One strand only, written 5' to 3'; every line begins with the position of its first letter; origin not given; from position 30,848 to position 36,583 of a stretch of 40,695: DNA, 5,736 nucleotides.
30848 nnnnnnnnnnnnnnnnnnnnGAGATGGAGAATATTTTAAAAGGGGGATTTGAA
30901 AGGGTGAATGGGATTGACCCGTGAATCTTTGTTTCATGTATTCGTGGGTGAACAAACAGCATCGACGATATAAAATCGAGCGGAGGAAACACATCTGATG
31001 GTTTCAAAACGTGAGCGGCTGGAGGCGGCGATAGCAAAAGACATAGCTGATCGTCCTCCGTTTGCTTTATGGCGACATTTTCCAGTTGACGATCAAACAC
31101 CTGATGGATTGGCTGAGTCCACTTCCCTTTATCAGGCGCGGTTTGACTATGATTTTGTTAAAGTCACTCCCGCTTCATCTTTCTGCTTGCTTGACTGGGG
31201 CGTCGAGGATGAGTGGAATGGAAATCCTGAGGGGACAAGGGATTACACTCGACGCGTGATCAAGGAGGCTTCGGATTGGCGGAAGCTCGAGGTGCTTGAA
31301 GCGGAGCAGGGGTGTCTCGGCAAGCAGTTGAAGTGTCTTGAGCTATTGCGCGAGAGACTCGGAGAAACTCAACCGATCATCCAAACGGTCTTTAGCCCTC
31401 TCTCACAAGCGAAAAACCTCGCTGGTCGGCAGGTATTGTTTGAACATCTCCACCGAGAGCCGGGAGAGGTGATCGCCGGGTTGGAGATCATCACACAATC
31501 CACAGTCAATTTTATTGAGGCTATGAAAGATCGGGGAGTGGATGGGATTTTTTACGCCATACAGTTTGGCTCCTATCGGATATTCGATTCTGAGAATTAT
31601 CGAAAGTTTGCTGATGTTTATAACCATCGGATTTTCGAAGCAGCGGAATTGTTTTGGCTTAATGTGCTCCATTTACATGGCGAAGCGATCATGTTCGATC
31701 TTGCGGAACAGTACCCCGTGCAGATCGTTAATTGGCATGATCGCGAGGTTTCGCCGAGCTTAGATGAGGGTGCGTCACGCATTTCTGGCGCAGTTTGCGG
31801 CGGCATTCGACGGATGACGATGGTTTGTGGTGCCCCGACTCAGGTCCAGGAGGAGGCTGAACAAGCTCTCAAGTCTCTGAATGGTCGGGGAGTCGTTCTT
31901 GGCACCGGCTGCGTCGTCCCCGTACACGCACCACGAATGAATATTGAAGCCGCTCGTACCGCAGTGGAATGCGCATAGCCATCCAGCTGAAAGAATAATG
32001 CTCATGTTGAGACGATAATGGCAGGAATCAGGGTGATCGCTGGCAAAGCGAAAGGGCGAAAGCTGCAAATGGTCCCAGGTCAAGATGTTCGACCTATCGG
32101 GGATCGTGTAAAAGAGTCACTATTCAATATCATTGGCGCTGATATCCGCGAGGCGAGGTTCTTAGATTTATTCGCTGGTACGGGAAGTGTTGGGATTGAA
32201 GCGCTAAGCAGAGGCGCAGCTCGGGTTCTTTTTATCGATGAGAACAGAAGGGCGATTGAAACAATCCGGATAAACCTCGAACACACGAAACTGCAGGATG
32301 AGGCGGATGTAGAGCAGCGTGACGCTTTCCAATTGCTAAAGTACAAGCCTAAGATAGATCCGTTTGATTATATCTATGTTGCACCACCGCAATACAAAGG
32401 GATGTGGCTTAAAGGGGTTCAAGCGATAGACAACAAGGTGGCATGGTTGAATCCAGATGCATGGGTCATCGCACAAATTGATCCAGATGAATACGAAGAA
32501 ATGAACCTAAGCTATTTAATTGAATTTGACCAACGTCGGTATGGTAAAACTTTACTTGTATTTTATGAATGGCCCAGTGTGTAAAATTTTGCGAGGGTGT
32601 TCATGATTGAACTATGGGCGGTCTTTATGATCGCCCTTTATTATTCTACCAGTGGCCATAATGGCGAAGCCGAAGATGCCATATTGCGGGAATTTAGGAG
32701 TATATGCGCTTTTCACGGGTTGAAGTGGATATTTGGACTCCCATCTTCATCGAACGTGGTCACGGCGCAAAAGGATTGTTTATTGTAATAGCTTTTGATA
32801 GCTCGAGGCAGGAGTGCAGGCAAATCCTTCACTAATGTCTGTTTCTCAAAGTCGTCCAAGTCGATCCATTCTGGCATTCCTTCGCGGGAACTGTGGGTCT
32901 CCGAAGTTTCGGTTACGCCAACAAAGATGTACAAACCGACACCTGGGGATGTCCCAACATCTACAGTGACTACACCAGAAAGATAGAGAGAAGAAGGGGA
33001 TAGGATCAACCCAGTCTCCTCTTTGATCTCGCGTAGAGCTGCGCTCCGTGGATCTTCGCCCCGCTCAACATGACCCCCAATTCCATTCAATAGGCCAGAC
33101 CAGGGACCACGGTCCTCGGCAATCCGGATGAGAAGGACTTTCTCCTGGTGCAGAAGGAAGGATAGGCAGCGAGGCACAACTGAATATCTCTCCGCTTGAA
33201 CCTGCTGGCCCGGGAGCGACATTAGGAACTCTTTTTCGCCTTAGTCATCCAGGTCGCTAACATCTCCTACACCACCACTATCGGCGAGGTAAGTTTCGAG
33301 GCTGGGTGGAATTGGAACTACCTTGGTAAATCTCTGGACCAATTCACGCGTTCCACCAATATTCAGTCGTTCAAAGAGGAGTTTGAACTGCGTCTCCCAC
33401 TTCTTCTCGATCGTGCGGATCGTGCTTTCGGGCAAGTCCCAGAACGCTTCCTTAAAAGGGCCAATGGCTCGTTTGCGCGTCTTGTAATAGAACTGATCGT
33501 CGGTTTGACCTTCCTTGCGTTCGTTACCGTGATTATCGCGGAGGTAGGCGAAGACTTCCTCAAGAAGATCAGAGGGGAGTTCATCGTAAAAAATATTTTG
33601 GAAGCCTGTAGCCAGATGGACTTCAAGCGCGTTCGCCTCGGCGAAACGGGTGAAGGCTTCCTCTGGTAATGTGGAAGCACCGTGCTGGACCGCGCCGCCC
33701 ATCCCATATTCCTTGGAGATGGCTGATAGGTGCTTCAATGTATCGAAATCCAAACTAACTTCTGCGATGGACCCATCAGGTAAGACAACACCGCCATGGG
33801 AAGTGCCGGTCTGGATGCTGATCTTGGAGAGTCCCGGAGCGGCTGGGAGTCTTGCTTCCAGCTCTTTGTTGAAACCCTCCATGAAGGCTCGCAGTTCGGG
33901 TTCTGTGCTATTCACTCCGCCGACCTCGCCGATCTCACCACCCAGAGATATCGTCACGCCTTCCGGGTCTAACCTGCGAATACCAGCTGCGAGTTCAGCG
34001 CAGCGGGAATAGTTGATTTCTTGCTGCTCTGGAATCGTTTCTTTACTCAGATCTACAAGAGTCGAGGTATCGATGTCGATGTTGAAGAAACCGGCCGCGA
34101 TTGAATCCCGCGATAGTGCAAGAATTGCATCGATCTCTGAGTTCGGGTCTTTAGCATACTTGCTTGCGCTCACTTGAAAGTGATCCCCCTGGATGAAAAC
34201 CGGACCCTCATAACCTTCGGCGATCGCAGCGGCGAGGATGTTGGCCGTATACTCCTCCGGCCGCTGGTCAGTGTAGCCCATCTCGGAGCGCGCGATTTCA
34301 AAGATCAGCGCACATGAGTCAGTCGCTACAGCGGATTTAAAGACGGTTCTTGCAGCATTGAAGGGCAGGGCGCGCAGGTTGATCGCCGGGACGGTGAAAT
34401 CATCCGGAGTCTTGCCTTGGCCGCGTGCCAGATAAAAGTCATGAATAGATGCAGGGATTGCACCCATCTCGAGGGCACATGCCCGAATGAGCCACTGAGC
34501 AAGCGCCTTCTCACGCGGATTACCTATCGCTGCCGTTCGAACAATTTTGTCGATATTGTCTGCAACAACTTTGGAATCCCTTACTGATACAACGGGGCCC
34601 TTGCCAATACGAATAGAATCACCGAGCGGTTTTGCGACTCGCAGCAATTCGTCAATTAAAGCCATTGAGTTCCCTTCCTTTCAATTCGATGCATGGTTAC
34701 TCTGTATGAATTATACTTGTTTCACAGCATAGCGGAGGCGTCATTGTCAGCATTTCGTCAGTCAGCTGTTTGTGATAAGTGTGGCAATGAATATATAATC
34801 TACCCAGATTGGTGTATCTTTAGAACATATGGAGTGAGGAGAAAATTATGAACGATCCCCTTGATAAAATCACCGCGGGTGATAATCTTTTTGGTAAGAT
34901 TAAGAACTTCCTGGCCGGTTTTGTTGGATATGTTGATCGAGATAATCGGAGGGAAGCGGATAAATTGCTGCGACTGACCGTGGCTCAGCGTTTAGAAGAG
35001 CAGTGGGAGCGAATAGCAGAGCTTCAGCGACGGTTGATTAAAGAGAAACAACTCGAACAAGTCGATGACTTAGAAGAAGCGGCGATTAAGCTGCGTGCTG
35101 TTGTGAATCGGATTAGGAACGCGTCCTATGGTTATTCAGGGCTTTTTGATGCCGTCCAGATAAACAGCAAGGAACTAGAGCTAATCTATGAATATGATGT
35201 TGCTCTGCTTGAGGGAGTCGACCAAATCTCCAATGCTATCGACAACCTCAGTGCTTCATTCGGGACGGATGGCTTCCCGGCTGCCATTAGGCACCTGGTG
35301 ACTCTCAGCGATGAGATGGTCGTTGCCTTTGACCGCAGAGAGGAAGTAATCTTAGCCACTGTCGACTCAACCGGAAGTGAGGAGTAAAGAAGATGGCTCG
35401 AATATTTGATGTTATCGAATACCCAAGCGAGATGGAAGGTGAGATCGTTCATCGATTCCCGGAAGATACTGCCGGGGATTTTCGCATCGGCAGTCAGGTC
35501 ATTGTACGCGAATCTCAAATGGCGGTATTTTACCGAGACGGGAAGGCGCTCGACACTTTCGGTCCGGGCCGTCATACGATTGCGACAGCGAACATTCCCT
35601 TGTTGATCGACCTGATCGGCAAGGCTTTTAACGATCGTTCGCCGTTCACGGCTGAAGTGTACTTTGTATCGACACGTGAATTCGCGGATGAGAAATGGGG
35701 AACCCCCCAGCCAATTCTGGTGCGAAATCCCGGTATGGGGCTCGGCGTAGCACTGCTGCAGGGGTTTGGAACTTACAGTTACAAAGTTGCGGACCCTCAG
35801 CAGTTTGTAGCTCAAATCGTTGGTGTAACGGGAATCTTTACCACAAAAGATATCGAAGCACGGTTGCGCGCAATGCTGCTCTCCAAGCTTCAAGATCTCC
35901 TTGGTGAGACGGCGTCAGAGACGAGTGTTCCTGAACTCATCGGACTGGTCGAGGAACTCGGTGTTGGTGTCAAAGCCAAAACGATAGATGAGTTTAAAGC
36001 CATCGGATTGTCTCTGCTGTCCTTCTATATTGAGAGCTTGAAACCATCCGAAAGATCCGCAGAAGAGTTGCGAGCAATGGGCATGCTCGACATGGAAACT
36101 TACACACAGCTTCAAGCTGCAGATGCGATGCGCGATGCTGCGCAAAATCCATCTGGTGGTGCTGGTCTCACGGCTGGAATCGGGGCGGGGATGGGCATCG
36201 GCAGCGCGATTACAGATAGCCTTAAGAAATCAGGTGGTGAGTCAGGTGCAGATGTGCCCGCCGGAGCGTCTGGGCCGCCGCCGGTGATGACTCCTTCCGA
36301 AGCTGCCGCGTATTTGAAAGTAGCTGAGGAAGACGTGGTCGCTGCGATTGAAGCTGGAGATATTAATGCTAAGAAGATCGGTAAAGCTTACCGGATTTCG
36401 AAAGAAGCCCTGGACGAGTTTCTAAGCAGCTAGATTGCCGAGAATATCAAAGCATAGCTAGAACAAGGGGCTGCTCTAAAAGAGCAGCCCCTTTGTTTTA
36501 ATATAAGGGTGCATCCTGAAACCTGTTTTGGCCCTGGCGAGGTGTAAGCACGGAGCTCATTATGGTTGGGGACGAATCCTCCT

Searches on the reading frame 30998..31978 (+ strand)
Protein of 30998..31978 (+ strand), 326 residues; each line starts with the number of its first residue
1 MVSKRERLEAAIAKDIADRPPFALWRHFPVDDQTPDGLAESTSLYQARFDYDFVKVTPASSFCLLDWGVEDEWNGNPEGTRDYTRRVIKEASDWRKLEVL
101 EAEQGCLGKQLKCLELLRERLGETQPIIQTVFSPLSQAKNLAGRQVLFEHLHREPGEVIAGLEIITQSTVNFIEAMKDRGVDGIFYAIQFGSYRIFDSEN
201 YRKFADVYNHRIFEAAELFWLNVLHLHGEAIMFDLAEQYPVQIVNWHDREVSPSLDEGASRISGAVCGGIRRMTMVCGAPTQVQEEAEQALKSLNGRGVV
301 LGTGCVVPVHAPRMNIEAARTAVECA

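Call 9: search_protein_families(library=pfam, proteins=[window:30998-31978:+], max_evalue=0.001)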
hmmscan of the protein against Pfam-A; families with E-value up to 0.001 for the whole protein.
window:30998-31978:+ (326 aa): 1 family
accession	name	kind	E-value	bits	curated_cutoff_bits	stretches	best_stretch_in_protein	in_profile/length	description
PF01208.23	URO-D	-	5.7e-24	85.2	23.9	1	33-323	47-343/346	Uroporphyrinogen decarboxylase (URO-D)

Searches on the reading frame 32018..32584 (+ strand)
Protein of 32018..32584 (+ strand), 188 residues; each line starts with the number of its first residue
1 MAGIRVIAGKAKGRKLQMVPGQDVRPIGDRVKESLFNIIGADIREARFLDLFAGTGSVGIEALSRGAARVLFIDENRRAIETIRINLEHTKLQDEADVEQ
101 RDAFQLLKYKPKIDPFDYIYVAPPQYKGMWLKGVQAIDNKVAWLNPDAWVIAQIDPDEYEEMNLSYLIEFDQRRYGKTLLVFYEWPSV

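Call 9: search_protein_families(library=pfam, proteins=[window:32018-32584:+], max_evalue=0.001)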
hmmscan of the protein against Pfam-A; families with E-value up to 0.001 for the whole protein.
window:32018-32584:+ (188 aa): 4 families
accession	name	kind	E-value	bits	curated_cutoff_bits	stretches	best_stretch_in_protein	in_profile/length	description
PF03602.21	Cons_hypoth95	-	1.3e-50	172.1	24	1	4-183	1-181/182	Conserved hypothetical protein 95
PF05175.20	MTS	-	2.7e-07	30.8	23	1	42-128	30-111/170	Methyltransferase small domain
PF13847.12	Methyltransf_31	-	1.9e-06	28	27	1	46-120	5-79/145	Methyltransferase domain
PF13649.12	Methyltransf_25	-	5.8e-05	24.1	27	1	49-122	2-71/97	Methyltransferase domain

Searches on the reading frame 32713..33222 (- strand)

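Call 9: search_protein_families(library=pfam, proteins=[window:32713-33222:-], max_evalue=0.001)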
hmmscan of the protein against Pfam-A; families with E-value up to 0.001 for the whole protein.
window:32713-33222:- (169 aa): 1 family
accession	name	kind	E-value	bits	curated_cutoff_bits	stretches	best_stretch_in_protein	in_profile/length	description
PF00293.34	NUDIX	-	4.4e-14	53.1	21.1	1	24-138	10-131/134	NUDIX domain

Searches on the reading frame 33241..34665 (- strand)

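Call 9: search_protein_families(library=pfam, proteins=[window:33241-34665:-], max_evalue=0.001)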
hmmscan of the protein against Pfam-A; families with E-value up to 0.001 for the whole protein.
window:33241-34665:- (474 aa): 2 families
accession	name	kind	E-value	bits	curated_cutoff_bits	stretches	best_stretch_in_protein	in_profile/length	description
PF01116.26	F_bP_aldolase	-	1.2e-10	41.9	25.5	1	90-372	15-242/277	Fructose-bisphosphate aldolase class-II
PF08013.17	GatZ_KbaZ-like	-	0.00035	19.8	26.7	1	129-228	54-151/420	D-tagatose-1,6-bisphosphate aldolase subunit GatZ/KbaZ-like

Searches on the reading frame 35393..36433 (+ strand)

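Call 9: search_protein_families(library=pfam, proteins=[window:35393-36433:+], max_evalue=0.001)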
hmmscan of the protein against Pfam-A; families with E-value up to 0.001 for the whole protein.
window:35393-36433:+ (346 aa): 3 families
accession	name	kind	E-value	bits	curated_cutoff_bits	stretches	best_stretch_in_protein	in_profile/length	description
PF13421.11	Band_7_1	-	2.7e-48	164.8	24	1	19-217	1-194/211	SPFH domain-Band 7 family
PF01145.31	Band_7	-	7.8e-11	42.8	23.6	1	37-236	2-165/176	SPFH domain / Band 7 family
PF12728.13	HTH_17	-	9.7e-11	42.2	27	1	298-345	1-48/51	Helix-turn-helix domain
